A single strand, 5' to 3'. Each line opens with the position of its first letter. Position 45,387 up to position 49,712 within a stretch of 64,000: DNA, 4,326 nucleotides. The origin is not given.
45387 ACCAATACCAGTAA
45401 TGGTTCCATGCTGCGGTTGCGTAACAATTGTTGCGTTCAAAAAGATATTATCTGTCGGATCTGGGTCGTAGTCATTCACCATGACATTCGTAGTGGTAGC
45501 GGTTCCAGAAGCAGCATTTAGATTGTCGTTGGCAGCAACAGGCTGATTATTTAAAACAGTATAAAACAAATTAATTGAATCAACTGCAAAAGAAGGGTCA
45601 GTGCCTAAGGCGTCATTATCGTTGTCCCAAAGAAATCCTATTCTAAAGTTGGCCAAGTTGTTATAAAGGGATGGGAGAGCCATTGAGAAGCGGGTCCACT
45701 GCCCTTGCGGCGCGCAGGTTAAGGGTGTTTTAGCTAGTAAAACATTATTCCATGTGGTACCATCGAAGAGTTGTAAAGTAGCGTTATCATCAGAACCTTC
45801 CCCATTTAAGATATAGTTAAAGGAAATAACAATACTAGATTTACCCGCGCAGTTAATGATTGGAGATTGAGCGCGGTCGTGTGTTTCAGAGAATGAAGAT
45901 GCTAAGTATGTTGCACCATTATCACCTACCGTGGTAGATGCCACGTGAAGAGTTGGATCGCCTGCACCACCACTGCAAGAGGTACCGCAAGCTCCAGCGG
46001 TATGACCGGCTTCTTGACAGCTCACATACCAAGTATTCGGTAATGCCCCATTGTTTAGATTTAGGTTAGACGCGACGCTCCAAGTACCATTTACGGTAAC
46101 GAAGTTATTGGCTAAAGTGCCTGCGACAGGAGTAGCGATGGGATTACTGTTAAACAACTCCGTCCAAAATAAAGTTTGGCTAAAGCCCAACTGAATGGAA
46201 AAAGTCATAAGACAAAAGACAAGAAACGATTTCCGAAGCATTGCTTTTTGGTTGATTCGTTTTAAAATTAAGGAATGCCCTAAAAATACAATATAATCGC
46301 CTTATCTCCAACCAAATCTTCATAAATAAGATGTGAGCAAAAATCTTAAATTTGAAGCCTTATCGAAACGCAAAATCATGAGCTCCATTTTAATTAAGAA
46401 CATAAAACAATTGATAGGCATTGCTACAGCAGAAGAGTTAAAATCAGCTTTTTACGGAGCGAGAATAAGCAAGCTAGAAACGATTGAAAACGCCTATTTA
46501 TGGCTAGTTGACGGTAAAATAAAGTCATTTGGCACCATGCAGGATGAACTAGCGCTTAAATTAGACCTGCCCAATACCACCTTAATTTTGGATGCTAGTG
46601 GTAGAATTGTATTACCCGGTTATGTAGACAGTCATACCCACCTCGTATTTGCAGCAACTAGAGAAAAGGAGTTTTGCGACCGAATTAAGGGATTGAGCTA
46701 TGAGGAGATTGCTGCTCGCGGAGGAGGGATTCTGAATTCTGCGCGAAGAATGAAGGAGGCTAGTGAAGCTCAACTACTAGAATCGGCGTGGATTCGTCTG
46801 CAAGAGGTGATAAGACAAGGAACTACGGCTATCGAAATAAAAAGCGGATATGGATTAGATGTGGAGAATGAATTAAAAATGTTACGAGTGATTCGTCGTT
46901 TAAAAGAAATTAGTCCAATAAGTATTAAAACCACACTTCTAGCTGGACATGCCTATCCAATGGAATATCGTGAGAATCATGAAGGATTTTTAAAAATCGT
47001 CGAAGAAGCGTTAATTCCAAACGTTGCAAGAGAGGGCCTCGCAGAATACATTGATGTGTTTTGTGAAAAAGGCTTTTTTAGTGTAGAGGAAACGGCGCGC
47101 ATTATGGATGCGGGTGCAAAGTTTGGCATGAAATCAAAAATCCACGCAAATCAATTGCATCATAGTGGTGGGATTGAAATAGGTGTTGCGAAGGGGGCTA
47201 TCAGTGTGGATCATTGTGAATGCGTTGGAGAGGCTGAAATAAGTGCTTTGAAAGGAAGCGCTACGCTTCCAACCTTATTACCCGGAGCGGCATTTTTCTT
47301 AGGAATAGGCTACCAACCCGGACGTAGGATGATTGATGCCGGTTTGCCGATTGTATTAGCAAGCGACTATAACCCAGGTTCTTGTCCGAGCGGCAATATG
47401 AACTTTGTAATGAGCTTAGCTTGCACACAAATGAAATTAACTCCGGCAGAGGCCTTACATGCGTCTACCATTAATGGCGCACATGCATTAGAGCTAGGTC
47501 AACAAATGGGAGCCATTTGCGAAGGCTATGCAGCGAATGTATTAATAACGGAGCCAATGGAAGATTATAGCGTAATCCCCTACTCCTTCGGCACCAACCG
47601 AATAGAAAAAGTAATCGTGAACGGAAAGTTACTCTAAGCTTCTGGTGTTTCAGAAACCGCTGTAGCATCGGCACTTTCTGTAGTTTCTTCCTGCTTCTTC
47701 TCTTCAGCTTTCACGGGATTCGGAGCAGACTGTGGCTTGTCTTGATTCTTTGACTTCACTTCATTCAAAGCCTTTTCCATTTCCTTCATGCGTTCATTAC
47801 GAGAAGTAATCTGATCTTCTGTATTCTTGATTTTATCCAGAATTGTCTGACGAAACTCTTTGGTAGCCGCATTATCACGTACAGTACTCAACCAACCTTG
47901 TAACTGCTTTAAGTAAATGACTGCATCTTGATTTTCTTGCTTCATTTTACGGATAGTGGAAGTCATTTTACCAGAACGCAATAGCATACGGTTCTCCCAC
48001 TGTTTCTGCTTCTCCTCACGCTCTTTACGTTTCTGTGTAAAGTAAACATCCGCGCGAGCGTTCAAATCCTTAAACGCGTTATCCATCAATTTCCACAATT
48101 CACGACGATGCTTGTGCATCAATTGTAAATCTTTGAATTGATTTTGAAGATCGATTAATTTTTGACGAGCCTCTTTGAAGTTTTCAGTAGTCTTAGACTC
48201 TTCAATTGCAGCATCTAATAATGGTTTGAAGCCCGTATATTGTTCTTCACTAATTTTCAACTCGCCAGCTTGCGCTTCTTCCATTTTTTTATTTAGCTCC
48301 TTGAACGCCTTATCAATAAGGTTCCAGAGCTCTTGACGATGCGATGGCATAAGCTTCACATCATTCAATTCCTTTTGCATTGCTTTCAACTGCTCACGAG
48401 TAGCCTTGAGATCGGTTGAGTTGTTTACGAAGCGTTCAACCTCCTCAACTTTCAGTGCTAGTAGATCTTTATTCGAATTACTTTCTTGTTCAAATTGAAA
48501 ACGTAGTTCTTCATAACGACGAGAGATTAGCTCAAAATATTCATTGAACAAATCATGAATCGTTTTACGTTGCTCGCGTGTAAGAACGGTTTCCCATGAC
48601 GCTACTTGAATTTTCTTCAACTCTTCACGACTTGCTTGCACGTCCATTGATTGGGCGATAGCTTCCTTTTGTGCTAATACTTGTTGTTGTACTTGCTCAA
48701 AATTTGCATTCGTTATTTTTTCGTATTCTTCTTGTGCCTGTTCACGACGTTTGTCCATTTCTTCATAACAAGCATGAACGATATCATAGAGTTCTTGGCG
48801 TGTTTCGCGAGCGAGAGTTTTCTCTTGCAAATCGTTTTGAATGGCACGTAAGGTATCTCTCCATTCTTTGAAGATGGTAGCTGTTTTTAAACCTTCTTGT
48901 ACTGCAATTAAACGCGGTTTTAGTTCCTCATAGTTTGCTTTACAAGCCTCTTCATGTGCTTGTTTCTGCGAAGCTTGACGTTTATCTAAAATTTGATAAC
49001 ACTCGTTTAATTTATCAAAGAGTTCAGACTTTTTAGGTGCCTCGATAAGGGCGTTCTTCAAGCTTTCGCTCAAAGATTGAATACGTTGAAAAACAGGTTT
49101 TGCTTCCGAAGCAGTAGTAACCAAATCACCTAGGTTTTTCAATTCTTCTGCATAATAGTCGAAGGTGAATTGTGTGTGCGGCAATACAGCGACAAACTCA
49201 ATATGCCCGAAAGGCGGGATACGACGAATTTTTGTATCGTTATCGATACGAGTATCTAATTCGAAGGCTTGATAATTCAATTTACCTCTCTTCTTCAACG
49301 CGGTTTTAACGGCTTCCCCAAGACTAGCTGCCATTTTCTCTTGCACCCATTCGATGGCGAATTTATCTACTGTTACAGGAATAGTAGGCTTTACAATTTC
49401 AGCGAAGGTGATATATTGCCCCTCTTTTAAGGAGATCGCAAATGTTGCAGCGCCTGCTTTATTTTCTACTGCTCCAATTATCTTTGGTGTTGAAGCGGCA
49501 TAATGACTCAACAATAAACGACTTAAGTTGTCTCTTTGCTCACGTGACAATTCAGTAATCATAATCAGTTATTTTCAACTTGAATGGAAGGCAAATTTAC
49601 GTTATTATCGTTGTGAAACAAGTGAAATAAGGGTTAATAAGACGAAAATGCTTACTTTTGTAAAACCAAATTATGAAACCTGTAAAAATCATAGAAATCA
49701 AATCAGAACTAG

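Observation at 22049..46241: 24-kb adhesin-like T9SS cargo island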

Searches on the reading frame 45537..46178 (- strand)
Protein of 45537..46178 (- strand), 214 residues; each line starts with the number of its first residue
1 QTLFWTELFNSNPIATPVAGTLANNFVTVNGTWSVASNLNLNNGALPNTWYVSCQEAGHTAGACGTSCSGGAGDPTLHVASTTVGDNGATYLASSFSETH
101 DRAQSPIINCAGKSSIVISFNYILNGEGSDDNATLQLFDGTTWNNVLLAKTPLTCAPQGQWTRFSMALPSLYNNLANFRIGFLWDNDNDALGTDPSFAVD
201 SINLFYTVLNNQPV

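Call 22: search_protein_families(library=pfam, proteins=[window:45537-46178:-], max_evalue=1)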
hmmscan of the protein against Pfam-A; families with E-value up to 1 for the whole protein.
seq(214 aa): 0 families

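Call 25: search_solved_structures(query=window:45537-46178:-, max_evalue=1)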
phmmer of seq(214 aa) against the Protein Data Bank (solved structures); distinct sequences matched with E-value up to 1: 3.
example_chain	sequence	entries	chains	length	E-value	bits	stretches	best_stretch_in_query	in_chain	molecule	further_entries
6ofr_A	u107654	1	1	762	0.028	17.2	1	88-148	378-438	TonB-dependent outer membrane receptor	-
2f54_D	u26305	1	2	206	0.27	14.1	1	44-125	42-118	T-cell receptor alpha chain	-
8hdz_B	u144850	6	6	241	0.32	13.8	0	137-178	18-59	E4 uracil-DNA glycosylase | E4R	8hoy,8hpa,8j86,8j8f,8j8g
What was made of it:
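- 42939..46241 (-): 1100-aa type B T9SS cargo: signal peptide, unassigned N-terminal module B (45537-46181), cadherin-like/Big_9 (45303-45551), Ig-like repeats, PKD repeats (about 43242-44744), type B CTD (42942-43211). Module B has no Pfam or PDB sequence hit (calls 22, 25).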

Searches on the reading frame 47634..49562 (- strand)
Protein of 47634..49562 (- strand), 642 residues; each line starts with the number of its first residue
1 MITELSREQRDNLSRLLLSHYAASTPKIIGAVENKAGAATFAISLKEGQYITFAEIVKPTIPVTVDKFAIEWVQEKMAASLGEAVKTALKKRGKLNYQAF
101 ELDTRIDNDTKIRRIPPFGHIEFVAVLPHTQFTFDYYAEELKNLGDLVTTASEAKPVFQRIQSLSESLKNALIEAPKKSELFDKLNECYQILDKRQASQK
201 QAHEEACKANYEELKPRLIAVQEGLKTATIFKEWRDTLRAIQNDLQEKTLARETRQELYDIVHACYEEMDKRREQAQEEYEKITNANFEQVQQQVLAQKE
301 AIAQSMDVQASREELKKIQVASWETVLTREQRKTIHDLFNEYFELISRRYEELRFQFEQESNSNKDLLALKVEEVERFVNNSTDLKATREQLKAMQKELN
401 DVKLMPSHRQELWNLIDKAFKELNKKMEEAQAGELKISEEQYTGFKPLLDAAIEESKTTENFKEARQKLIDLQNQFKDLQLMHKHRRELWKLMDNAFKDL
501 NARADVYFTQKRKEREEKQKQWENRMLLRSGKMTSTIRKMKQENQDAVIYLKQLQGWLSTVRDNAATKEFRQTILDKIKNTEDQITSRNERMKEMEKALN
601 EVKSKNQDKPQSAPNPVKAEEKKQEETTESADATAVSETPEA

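Call 8: search_protein_families(library=pfam, proteins=[window:47634-49562:-], max_evalue=0.001)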
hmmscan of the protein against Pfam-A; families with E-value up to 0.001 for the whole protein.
window:47634-49562:- (642 aa): 0 families

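Call 22: search_protein_families(library=pfam, proteins=[window:47634-49562:-], max_evalue=1)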
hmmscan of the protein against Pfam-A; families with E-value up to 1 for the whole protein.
window:47634-49562:- (642 aa): 3 families
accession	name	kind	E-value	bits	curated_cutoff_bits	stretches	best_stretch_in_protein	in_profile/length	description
PF15603.11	Imm74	-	0.0021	18.6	27.1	1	540-581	28-69/80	Immunity protein 74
PF24984.1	HEAT_EF3_GNC1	-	0.25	12.2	27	0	532-574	42-84/91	Elongation factor 3/GNC1 HEAT repeat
PF17764.6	PriA_3primeBD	-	0.52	10.6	22.7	0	70-89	76-95/96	3'DNA-binding domain (3'BD)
